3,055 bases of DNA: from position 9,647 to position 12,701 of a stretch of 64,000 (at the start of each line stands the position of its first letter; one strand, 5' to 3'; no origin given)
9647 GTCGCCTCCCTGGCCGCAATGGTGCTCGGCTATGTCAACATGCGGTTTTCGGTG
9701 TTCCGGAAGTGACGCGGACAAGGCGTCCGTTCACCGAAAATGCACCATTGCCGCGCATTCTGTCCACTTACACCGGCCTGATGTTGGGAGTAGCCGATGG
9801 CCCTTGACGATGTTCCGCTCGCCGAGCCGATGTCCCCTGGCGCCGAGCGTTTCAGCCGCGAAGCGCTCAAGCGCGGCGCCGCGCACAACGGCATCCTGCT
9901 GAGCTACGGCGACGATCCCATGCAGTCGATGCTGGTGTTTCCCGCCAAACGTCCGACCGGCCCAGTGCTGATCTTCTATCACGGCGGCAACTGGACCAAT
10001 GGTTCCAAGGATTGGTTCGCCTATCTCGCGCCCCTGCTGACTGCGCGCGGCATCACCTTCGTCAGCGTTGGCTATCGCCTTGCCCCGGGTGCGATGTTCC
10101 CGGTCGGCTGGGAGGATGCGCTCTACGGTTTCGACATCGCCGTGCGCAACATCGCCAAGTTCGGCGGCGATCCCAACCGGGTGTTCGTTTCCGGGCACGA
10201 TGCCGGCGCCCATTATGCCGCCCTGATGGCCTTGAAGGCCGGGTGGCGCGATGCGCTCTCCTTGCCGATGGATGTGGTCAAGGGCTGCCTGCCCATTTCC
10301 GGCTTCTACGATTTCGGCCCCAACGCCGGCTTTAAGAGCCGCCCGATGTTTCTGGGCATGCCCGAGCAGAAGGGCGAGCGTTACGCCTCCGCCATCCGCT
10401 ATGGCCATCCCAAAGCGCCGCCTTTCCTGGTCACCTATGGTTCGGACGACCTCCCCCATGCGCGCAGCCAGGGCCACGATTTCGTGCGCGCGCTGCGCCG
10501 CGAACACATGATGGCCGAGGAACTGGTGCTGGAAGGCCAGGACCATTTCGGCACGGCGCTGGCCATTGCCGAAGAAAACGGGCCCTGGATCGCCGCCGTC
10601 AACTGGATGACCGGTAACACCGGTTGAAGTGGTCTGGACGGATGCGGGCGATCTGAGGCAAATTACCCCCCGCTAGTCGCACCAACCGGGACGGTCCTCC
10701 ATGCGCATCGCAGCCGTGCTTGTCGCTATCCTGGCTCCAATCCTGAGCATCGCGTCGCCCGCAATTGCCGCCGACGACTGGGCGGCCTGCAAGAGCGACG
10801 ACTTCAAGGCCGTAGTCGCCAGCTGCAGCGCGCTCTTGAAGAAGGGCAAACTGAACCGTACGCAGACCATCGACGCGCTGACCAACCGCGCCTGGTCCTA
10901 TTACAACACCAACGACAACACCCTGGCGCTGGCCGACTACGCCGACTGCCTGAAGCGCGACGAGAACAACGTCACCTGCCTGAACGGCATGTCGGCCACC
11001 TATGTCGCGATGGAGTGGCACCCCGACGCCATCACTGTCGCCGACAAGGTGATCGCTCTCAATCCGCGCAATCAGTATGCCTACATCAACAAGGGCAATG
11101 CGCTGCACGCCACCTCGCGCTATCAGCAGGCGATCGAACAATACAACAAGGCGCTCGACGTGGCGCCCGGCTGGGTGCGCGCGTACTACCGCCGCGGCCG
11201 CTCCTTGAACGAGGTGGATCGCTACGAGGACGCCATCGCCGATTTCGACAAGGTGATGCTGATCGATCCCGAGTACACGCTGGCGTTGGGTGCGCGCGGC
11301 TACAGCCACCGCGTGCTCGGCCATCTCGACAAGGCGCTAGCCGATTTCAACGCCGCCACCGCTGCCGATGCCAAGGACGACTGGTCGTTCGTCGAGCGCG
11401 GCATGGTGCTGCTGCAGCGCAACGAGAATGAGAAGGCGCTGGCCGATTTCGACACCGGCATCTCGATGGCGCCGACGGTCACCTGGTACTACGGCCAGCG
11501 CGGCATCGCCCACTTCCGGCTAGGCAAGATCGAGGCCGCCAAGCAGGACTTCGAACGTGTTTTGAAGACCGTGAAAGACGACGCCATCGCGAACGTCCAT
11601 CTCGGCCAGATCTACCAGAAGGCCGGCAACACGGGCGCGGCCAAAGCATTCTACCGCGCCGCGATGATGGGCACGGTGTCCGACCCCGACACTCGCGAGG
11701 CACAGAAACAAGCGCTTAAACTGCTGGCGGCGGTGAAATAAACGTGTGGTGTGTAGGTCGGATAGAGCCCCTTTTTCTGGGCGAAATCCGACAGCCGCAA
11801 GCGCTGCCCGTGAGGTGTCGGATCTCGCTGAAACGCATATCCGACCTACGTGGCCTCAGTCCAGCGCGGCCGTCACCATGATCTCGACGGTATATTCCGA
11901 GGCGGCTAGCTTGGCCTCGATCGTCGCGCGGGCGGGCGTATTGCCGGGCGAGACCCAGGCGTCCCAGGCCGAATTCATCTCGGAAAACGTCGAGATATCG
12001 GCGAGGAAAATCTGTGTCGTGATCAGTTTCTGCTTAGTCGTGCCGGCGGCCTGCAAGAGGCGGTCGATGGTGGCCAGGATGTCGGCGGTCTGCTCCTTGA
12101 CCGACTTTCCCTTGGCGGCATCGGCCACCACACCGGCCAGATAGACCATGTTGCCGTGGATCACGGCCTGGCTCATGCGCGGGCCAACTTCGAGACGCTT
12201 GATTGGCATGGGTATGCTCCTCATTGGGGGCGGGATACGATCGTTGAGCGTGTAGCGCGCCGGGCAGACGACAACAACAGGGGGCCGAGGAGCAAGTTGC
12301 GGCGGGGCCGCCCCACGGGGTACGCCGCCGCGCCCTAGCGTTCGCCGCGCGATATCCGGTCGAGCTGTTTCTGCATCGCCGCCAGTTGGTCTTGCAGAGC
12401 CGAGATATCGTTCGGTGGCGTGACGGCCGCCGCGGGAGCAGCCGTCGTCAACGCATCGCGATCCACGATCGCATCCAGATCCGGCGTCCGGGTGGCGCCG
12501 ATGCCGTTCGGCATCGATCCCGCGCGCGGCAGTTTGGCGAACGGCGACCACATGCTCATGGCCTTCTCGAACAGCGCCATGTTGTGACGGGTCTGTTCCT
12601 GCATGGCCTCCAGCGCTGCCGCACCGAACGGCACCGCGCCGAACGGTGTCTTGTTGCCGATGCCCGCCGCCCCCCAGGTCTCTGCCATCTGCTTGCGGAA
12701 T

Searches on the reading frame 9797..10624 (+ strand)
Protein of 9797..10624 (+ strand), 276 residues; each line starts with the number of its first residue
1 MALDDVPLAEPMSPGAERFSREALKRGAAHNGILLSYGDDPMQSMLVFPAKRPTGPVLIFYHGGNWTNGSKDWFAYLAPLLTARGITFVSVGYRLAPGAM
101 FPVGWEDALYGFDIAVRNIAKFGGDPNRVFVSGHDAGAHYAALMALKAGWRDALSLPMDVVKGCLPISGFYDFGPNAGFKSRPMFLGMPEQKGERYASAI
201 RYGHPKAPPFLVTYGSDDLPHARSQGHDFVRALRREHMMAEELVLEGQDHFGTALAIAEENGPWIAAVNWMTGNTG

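Call 7: search_protein_families(library=pfam, proteins=[window:9797-10624:+], max_evalue=0.01)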
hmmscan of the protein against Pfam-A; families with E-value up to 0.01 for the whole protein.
window:9797-10624:+ (276 aa): 4 families
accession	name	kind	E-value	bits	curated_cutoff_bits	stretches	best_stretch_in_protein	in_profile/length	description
PF07859.19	Abhydrolase_3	-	4e-19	69.6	25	1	58-174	1-113/210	alpha/beta hydrolase fold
PF20434.5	BD-FAE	-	1.4e-15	57.8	26.8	1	53-229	11-211/215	BD-FAE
PF00135.34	COesterase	-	9.9e-11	41.7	27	1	52-147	99-203/515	Carboxylesterase family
PF00326.27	Peptidase_S9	-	0.00097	19.1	22.6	1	125-252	62-189/213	Prolyl oligopeptidase family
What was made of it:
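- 9797..10627 (+): Alpha/beta-hydrolase esterase (Abhydrolase_3 / BD-FAE), a conserved downstream neighbour. Whether it belongs to the functional unit is unknown. Pfam (call 7).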

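Call 8: search_protein_families(library=ncbifam, proteins=[window:9797-10624:+], max_evalue=0.01)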
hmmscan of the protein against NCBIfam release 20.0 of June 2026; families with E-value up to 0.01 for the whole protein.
window:9797-10624:+ (276 aa): 11 families
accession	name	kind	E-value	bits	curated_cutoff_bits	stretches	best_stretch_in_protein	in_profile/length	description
NF058653.1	LipP1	equivalog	2.1e-19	69.5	350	1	49-155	65-172/300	LipP1 family hormone-sensitive lipase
NF052354.1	EstLipQMycob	equivalog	1.2e-17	63.6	700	1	54-235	164-358/418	esterase LipQ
NF058665.1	HaHSL_fam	equivalog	6.3e-16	58.5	320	1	30-259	36-250/260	hormone-sensitive lipase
NF033149.0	CHL_hydrolase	equivalog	1.1e-13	50.8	500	1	53-148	73-169/310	chloramphenicol hydrolase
NF058651.1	GESAG_HSLs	subfamily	3.1e-11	42.9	430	1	37-148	49-157/296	GESAG motif subfamily hormone-sensitive lipase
NF058649.1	GTSAG_HSLs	subfamily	1.3e-09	37.9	380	1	52-149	85-179/312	GTSAG motif subfamily hormone-sensitive lipase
NF007547.0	PRK10162.1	equivalog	4.1e-08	32.5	389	1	47-172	77-199/321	acetyl esterase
NF042968.1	AcxylEst_AxeA1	equivalog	4.8e-06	25.2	700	1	29-150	22-143/459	acetylxylan esterase AxeA1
NF058650.1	GCSAG_HSLs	subfamily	0.00021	20.9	410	1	54-108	84-139/314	GCSAG motif subfamily hormone-sensitive lipase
NF041902.1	pecacetest_PaeX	equivalog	0.00032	19.8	550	1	45-144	65-168/318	pectin acetylesterase PaeX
NF050058.1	e_dPHAscl_type1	hypoth_equivalog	0.0019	17.7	150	1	119-147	96-124/276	extracellular catalytic domain type 1 short-chain-length polyhydroxyalkanoate depolymerase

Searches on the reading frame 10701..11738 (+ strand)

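Call 7: search_protein_families(library=pfam, proteins=[window:10701-11738:+], max_evalue=0.01)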
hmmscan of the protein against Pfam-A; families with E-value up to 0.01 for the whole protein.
window:10701-11738:+ (346 aa): 20 families
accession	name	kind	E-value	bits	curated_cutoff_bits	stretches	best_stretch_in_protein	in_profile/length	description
PF00515.34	TPR_1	-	4.6e-36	121.6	27.8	4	126-156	2-32/34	Tetratricopeptide repeat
PF07719.23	TPR_2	-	1.2e-33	112.8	27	3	126-157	2-33/34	Tetratricopeptide repeat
PF13181.12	TPR_8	-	6e-30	101.3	25.7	3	127-156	3-32/34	Tetratricopeptide repeat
PF13431.12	TPR_17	-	1.4e-21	75.3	24.4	1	115-146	3-34/34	Tetratricopeptide repeat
PF13432.12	TPR_16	-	8.9e-21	74.4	32.7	5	107-156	13-62/65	Tetratricopeptide repeat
PF13371.12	TPR_9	-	7.1e-19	68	35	2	237-297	5-65/73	Tetratricopeptide repeat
PF13414.12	TPR_11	-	3.6e-18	65.4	26.8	2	132-166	1-35/42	TPR repeat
PF13428.12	TPR_14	-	3.4e-15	55.5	23.5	0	130-167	6-43/44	Tetratricopeptide repeat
PF13424.12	TPR_12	-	1e-14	54.9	30.1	2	264-321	6-71/77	Tetratricopeptide repeat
PF14559.12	TPR_19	-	1.5e-11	44.9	25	2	274-328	4-58/68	Tetratricopeptide repeat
PF13374.12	TPR_10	-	6.7e-11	42.3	27.5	0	263-290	4-31/42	Tetratricopeptide repeat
PF13174.12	TPR_6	-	1.3e-09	38.5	26.3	0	58-86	1-29/33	Tetratricopeptide repeat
PF12895.13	ANAPC3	-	7.7e-07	29.7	27.2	1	108-182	6-79/82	Anaphase-promoting complex, cyclosome, subunit 3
PF25063.1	ARM_TT21_C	-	8.3e-05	23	35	0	97-193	101-198/209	Tetratricopeptide repeat protein 21 C-terminal ARM domain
PF25064.1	ARM_TT21_5th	-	0.0023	18.7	27.8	0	131-220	14-99/117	TT21 fifth ARM repeats domain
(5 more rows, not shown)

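Call 8: search_protein_families(library=ncbifam, proteins=[window:10701-11738:+], max_evalue=0.01)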
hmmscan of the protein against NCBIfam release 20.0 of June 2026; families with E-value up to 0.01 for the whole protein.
window:10701-11738:+ (346 aa): 28 families (the best 25 are shown)
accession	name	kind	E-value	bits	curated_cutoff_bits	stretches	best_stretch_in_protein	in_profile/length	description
NF040959.1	MamA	equivalog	2.7e-21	76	200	2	45-188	59-202/204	magnetosome protein MamA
TIGR02917.1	PEP_TPR_lipo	equivalog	7.5e-21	73.7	312.2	2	174-321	378-525/899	XrtA/PEP-CTERM system TPR-repeat protein PrsT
NF008391.2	PRK11189.1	equivalog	7.2e-20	71.6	250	3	38-148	46-156/297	lipoprotein NlpI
TIGR02552.1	LcrH_SycD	equivalog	3.8e-18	65.5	104.8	3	118-189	45-116/136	SycD/LcrH family type III secretion system chaperone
TIGR00990.1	3a0801s09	subfamily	1.1e-15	57.3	757.25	2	191-325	329-463/615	mitochondrial import receptor subunit TOM70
TIGR02521.1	type_IV_pilW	equivalog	7.3e-15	55.1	154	2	266-324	36-94/234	type IV pilus biogenesis/stability protein PilW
NF033762.1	social_mot_Tgl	equivalog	1.2e-12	47.7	225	1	109-287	49-230/252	social motility TPR repeat lipoprotein Tgl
NF053607.1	CHU_0125_OmpA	equivalog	2.4e-12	46.2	620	2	58-155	20-117/639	CHU_0125 family OmpA-like outer membrane integrity protein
NF033758.1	gliding_GltE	equivalog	1.3e-11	44.2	225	2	67-257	164-355/411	adventurous gliding motility TPR repeat lipoprotein GltE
NF047507.1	TPR_BatC_Lepto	exception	1.8e-08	34.2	175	1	267-336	64-134/214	TPR repeat-containing protein BatC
NF052312.1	T9SS_PorW_SprE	equivalog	6.1e-08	31.8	250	1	97-286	147-346/716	type IX secretion system periplasmic lipoprotein PorW/SprE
NF008520.0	PRK11447.1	equivalog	4.3e-07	28.1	858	1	262-324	270-332/1157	cellulose synthase complex outer membrane protein BcsC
NF008756.0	PRK11788.1-4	equivalog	1.2e-06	27.8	474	1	81-193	131-248/389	lipopolysaccharide assembly protein LapB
NF033920.0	C39_PA2778_fam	equivalog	2e-06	27.4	150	0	44-156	143-255/255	PA2778 family cysteine peptidase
NF052415.1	T3SS_chap_SctY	equivalog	8.2e-06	26.3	70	1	234-321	13-103/106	type III secretion apparatus assembly chaperone SctY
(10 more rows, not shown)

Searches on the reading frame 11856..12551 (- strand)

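Call 74: search_protein_families(library=pfam, proteins=[window:11856-12551:-], max_evalue=0.00001)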
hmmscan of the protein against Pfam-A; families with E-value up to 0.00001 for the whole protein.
window:11856-12551:- (231 aa): 1 family
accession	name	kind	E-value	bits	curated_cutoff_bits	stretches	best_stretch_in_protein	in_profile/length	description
PF01042.26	Ribonuc_L-PSP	-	2.4e-24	86.1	27.3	1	125-229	10-120/121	Endoribonuclease L-PSP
